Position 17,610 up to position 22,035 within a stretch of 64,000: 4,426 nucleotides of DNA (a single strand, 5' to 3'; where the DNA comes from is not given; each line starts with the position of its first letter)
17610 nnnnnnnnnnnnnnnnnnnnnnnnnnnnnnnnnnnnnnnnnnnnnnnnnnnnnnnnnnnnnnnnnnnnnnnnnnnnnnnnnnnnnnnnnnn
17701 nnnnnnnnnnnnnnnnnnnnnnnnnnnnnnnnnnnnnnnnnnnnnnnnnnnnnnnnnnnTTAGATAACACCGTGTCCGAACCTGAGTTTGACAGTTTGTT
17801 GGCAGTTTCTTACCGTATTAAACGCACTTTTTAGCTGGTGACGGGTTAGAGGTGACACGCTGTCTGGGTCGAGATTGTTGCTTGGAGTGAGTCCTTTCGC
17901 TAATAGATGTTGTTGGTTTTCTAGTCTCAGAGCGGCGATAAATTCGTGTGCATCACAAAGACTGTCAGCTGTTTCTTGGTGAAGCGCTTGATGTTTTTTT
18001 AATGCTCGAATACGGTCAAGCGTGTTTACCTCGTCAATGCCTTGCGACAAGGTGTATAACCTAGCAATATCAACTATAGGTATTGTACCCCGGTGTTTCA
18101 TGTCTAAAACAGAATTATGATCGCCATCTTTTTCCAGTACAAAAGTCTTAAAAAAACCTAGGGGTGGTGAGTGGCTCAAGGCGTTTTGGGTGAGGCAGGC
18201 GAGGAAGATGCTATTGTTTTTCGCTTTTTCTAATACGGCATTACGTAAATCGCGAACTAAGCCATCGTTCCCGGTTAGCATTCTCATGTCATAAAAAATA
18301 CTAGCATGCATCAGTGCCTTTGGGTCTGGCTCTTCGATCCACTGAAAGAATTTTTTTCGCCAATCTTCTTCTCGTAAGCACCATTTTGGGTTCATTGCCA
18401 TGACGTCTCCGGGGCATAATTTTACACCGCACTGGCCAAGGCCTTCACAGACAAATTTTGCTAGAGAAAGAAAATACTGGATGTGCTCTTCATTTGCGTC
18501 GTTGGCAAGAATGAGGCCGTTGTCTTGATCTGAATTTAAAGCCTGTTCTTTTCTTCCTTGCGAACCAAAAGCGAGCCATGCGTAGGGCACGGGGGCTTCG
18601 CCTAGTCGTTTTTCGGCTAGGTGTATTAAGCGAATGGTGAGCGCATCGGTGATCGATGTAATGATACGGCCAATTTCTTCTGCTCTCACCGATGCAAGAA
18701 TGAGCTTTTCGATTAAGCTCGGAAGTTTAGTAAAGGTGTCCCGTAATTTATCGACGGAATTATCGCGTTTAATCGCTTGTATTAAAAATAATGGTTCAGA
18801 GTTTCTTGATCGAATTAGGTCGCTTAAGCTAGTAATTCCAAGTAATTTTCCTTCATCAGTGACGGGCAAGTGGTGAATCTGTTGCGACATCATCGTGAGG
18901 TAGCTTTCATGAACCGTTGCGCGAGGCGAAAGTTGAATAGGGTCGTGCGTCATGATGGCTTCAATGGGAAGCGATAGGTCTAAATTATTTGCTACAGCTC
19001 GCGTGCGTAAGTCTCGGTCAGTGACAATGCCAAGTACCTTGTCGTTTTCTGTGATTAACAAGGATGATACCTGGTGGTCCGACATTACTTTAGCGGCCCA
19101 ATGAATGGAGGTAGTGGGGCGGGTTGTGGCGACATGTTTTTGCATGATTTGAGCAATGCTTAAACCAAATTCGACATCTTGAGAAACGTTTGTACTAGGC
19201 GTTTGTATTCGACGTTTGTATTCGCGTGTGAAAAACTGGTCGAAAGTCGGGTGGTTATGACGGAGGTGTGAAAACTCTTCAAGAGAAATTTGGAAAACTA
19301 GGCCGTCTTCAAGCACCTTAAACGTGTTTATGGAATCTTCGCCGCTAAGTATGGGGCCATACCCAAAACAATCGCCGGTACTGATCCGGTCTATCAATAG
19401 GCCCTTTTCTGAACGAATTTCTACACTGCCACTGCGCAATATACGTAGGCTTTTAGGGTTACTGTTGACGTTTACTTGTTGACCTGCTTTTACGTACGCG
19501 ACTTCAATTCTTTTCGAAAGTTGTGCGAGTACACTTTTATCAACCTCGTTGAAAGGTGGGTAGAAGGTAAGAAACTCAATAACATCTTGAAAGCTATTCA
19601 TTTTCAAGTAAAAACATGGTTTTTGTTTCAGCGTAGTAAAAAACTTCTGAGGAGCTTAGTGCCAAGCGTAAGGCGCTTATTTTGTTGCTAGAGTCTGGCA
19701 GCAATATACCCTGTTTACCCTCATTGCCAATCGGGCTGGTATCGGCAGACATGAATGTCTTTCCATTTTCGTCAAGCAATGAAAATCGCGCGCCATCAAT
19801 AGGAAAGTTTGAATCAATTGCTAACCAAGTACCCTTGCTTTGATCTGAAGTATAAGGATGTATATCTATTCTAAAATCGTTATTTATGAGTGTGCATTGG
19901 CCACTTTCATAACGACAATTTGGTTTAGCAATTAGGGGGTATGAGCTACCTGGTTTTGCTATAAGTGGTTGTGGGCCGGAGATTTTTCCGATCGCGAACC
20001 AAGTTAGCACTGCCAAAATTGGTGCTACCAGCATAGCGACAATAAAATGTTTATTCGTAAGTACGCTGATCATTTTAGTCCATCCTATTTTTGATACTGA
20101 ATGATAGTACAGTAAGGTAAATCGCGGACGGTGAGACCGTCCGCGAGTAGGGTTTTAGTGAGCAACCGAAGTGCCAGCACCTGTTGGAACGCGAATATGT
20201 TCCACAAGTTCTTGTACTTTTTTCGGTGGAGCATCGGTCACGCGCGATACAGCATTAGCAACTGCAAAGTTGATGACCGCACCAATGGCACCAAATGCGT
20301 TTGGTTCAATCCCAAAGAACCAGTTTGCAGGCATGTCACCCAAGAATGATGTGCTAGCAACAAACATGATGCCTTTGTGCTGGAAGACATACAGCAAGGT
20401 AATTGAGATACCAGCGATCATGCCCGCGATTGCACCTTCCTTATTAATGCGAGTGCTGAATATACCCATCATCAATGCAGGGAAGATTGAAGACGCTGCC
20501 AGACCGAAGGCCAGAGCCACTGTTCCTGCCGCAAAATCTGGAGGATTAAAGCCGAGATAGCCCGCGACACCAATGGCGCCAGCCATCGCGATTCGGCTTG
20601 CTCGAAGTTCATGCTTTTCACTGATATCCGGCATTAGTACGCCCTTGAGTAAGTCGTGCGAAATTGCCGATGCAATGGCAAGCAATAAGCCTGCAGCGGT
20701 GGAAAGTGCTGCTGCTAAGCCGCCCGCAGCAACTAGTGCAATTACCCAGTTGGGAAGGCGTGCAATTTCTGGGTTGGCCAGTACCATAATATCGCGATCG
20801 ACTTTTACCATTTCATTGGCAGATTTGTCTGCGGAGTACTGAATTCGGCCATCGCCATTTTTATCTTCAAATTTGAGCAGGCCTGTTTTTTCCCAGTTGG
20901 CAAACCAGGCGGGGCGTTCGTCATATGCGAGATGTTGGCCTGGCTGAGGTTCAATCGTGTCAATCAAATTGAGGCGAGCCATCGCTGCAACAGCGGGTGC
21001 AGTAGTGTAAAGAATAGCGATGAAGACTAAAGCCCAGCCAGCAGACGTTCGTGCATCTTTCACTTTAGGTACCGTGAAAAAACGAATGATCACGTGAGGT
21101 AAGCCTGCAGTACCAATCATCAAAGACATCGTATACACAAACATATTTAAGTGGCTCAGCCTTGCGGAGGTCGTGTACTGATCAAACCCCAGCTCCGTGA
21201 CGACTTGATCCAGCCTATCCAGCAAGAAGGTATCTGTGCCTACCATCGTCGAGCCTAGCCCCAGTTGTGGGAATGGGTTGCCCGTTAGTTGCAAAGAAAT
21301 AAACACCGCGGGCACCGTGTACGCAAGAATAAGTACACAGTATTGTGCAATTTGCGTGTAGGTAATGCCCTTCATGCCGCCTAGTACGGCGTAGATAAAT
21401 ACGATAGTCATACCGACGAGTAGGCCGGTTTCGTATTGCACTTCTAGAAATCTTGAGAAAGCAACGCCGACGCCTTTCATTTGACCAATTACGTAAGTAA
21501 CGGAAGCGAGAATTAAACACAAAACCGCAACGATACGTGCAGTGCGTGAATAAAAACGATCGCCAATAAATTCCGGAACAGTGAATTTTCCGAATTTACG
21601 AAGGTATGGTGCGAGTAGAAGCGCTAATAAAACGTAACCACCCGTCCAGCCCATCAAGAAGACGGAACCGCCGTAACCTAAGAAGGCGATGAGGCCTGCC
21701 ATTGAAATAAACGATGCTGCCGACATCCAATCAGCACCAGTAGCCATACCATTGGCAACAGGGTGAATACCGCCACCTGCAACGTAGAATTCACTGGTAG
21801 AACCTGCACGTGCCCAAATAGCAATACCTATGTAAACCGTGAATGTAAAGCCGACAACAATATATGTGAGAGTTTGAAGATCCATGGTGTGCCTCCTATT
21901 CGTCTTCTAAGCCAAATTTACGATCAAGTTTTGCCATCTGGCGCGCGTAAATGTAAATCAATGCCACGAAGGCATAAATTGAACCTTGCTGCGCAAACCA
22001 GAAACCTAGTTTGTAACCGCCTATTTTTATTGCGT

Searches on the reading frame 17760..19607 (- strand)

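Call 64: search_protein_families(library=pfam, proteins=[window:17760-19607:-], max_evalue=0.00001)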
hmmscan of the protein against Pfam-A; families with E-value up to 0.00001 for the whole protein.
window:17760-19607:- (615 aa): 4 families
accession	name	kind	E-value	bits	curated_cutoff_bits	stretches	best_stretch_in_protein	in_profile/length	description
PF03445.19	DUF294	-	2.6e-48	163.9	21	1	294-430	2-138/138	Putative nucleotidyltransferase DUF294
PF10335.14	DUF294_C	-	2.3e-46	157.6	22.5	1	467-610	2-145/145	Putative nucleotidyltransferase substrate binding domain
PF00571.33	CBS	-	1.4e-23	83.3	24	2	151-202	1-53/57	CBS domain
PF00027.35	cNMP_binding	-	3.5e-08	33.7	27.5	1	50-117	16-87/89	Cyclic nucleotide-binding domain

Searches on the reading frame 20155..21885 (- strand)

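Call 64: search_protein_families(library=pfam, proteins=[window:20155-21885:-], max_evalue=0.00001)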
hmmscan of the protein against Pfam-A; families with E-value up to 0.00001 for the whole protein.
window:20155-21885:- (576 aa): 1 family
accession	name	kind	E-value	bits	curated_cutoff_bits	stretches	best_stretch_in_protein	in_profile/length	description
PF00474.23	SSF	-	3.4e-52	178.1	22.8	2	33-296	1-252/406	Sodium:solute symporter family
